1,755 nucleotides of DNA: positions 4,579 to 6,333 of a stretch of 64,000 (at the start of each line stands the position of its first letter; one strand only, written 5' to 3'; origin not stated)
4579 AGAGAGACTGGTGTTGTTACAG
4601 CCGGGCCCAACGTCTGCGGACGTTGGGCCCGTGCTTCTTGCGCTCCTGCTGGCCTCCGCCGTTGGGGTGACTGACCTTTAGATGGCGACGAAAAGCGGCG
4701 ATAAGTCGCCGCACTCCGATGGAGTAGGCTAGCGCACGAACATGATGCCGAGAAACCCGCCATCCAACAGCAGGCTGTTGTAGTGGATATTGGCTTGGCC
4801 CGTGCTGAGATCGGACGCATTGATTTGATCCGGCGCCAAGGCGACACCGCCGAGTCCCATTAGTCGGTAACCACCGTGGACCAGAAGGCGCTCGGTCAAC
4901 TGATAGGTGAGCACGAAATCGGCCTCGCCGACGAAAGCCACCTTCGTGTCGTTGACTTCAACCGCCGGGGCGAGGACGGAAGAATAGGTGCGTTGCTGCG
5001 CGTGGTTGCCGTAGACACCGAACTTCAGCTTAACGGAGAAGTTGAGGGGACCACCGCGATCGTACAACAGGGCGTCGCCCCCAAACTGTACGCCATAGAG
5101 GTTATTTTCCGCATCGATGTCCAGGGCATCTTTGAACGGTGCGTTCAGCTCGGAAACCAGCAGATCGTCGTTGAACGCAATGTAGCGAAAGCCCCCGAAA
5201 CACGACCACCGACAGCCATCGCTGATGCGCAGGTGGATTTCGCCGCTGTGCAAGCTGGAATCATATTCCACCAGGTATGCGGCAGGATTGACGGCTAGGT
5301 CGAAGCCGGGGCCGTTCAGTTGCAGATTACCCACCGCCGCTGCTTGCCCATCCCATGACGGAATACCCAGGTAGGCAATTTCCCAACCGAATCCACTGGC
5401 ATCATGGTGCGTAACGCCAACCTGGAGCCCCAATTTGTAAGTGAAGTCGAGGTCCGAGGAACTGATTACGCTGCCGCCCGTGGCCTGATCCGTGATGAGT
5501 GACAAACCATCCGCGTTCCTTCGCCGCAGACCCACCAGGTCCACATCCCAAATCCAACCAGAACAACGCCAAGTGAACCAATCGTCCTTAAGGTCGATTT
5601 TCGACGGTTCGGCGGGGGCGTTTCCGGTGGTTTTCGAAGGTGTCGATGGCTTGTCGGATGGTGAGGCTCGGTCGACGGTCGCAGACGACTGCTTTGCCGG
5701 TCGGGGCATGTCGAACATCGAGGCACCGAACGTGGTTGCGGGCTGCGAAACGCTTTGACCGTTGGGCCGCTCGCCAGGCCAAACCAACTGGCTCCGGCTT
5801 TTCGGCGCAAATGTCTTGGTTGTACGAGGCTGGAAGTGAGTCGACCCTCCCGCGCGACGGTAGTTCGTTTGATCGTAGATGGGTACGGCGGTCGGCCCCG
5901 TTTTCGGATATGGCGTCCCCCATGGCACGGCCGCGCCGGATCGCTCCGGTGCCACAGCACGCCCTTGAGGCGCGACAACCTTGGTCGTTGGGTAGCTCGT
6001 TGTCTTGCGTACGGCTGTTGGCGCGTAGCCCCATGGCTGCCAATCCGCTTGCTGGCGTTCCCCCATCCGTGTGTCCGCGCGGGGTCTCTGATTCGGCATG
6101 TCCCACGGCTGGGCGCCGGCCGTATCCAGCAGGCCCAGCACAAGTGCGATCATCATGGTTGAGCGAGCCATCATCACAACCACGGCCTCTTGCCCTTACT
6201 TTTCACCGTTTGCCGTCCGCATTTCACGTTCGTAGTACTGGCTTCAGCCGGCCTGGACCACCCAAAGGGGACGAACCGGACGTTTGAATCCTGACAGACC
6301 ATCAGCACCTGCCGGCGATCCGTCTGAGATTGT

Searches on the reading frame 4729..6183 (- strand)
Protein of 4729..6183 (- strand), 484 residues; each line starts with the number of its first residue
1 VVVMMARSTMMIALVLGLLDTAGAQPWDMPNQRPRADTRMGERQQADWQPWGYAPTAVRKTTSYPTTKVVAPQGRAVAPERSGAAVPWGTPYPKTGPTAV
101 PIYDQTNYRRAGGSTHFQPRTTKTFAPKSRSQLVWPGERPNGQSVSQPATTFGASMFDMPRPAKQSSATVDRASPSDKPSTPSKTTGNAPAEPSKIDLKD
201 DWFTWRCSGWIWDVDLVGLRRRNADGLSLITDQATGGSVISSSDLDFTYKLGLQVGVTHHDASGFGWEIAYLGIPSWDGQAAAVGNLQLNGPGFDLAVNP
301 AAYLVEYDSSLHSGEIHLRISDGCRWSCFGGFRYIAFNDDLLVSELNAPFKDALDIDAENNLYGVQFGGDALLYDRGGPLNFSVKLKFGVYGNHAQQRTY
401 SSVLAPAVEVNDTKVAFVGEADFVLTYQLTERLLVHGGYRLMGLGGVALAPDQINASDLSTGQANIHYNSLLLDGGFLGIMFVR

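Call 30: search_protein_families(library=pfam, proteins=[window:4729-6183:-], max_evalue=0.001)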
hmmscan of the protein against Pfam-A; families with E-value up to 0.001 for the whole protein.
window:4729-6183:- (484 aa): 1 family
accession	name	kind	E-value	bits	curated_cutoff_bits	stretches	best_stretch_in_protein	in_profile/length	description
PF07585.17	BBP7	-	2.4e-06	27.4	26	1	305-456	126-310/350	Putative beta barrel porin-7 (BBP7)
